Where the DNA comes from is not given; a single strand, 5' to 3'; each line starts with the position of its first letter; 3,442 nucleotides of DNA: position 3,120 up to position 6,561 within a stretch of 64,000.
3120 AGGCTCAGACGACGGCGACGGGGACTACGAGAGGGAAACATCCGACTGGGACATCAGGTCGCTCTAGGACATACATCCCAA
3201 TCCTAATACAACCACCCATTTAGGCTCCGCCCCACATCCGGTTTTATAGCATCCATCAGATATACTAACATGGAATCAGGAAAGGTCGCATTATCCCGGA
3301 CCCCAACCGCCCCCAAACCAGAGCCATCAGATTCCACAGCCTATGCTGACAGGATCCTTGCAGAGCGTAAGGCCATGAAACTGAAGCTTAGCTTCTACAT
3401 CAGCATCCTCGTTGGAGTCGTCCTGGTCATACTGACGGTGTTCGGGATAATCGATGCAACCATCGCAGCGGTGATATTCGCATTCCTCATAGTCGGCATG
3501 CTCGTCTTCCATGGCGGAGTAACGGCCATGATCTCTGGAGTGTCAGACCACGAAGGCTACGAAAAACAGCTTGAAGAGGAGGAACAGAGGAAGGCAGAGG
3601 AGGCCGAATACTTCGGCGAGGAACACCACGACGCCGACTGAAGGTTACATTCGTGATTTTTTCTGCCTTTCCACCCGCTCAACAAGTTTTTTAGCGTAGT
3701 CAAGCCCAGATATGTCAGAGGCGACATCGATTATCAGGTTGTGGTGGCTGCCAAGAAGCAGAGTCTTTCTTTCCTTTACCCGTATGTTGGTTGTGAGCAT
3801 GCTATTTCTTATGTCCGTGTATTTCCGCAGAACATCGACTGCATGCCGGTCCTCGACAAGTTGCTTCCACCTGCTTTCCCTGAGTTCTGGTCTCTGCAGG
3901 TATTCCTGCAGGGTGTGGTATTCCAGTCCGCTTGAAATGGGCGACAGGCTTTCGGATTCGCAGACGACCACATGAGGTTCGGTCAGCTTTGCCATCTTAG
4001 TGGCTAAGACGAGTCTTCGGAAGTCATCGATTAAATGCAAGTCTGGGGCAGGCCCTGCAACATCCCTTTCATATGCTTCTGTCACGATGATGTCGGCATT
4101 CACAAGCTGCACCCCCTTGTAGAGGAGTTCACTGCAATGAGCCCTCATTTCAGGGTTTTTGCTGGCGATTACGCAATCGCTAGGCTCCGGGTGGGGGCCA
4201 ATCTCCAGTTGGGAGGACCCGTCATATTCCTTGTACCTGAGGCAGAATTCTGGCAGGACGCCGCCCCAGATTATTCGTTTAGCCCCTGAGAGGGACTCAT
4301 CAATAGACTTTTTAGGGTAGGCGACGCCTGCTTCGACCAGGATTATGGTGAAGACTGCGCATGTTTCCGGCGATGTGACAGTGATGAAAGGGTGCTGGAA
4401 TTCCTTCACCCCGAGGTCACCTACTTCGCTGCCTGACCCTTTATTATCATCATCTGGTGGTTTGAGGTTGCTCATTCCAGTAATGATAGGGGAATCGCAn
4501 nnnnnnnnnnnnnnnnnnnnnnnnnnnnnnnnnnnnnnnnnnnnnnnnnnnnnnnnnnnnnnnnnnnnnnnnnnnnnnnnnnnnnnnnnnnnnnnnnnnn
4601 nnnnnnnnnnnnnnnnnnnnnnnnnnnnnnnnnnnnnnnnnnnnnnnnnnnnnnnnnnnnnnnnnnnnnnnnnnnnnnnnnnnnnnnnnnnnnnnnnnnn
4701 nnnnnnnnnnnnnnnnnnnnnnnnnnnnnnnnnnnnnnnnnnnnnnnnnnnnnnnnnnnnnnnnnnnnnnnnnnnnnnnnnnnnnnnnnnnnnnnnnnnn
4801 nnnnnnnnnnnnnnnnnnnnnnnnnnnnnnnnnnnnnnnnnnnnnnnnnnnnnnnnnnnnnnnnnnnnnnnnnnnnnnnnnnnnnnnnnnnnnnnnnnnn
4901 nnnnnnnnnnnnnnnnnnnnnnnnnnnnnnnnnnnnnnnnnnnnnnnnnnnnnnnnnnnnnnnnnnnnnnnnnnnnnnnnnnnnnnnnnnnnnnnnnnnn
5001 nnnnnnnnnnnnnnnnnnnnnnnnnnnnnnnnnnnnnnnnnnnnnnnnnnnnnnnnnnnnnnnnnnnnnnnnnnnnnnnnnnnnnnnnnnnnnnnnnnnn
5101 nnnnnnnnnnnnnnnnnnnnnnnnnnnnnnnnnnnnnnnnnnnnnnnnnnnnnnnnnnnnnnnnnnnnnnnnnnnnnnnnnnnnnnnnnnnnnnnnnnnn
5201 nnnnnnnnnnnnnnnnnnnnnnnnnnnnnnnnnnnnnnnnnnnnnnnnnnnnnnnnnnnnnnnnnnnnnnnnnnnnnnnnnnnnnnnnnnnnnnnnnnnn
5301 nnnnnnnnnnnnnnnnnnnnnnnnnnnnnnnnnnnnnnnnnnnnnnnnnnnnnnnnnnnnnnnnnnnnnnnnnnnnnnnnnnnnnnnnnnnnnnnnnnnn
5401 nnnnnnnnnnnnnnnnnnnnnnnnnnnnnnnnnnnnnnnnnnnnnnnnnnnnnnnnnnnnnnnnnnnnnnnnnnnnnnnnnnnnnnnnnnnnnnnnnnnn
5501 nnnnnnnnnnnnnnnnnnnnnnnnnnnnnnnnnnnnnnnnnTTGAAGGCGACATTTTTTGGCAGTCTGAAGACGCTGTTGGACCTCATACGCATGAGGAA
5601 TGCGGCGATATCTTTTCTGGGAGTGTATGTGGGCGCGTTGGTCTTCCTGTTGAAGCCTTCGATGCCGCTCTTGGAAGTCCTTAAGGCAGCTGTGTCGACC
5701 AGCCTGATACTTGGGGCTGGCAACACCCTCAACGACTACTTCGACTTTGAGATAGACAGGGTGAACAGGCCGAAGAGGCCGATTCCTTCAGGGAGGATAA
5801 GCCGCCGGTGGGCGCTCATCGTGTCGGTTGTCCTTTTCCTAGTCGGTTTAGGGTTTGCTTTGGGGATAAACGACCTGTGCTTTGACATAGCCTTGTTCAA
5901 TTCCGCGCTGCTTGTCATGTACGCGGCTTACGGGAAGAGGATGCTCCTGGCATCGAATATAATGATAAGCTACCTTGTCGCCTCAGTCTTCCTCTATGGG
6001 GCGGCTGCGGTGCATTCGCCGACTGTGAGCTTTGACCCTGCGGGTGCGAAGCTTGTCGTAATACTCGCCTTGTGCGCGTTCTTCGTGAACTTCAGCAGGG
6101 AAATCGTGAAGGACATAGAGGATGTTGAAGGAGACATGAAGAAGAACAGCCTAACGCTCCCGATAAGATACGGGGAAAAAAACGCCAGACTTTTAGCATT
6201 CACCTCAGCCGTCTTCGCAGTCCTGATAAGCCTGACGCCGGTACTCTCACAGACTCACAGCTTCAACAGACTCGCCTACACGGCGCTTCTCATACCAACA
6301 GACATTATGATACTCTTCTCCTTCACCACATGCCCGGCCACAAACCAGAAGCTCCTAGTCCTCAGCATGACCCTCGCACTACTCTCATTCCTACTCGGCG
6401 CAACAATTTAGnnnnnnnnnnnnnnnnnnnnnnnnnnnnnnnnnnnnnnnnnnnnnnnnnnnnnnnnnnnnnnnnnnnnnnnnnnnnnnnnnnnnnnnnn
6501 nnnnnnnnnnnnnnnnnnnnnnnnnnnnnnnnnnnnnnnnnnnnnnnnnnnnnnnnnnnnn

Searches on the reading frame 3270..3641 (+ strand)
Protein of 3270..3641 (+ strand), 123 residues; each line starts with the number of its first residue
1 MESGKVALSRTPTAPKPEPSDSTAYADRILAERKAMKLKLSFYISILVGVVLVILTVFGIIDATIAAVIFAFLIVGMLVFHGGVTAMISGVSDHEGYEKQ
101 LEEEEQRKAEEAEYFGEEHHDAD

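Call 29: search_protein_families(library=pfam, proteins=[window:3270-3641:+], max_evalue=1)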
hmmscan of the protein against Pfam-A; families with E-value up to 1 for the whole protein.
window:3270-3641:+ (123 aa): 13 families
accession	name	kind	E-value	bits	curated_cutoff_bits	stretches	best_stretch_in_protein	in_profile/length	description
PF00335.26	Tetraspanin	-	0.0017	18.5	32.1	1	31-110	36-121/225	Tetraspanin family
PF13903.11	Claudin_2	-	0.0026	18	29.1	1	25-104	74-152/192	PMP-22/EMP/MP20/Claudin tight junction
PF07332.16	Phage_holin_3_6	-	0.0058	17.1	28.4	1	46-95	44-95/116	Putative Actinobacterial Holin-X, holin superfamily III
PF24003.1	DUF7319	-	0.006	16.5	27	1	42-117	125-202/205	Domain of unknown function (DUF7319)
PF10112.14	Halogen_Hydrol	-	0.022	15.1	29.8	1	41-122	3-73/191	5-bromo-4-chloroindolyl phosphate hydrolysis protein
PF05915.17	TMEM_230_134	-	0.024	15.2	26.8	1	37-87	48-98/119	Transmembrane proteins 230/134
PF15179.11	Myc_target_1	-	0.035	14.5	31.1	1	23-55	6-38/193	Myc target protein 1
PF24874.1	Piezo_THU9_anchor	-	0.04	13.7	28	1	26-75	60-114/238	Piezo, THU9 and anchor domain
PF07760.16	DUF1616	-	0.043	13.4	31.6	1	30-79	64-112/307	Protein of unknown function (DUF1616)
PF24838.2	8xMP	-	0.087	13.1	30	1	38-115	20-96/136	Octameric membrane protein family (8xMP)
PF20990.2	DUF2207_C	-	0.097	12.8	33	1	36-92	133-189/247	Predicted membrane protein (DUF2207) C-terminal domain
PF09534.15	Trp_oprn_chp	-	0.19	12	29.6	1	63-111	113-161/180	Tryptophan-associated transmembrane protein (Trp_oprn_chp)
PF20332.3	DUF6627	-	0.44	11.1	27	1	47-73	95-121/125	Family of unknown function (DUF6627)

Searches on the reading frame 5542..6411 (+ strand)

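Call 29: search_protein_families(library=pfam, proteins=[window:5542-6411:+], max_evalue=1)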
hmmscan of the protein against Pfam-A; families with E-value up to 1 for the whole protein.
window:5542-6411:+ (289 aa): 1 family
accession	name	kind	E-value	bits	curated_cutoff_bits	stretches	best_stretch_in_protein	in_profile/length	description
PF01040.23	UbiA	-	4.2e-39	134.8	34.2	1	28-259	5-227/250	UbiA prenyltransferase family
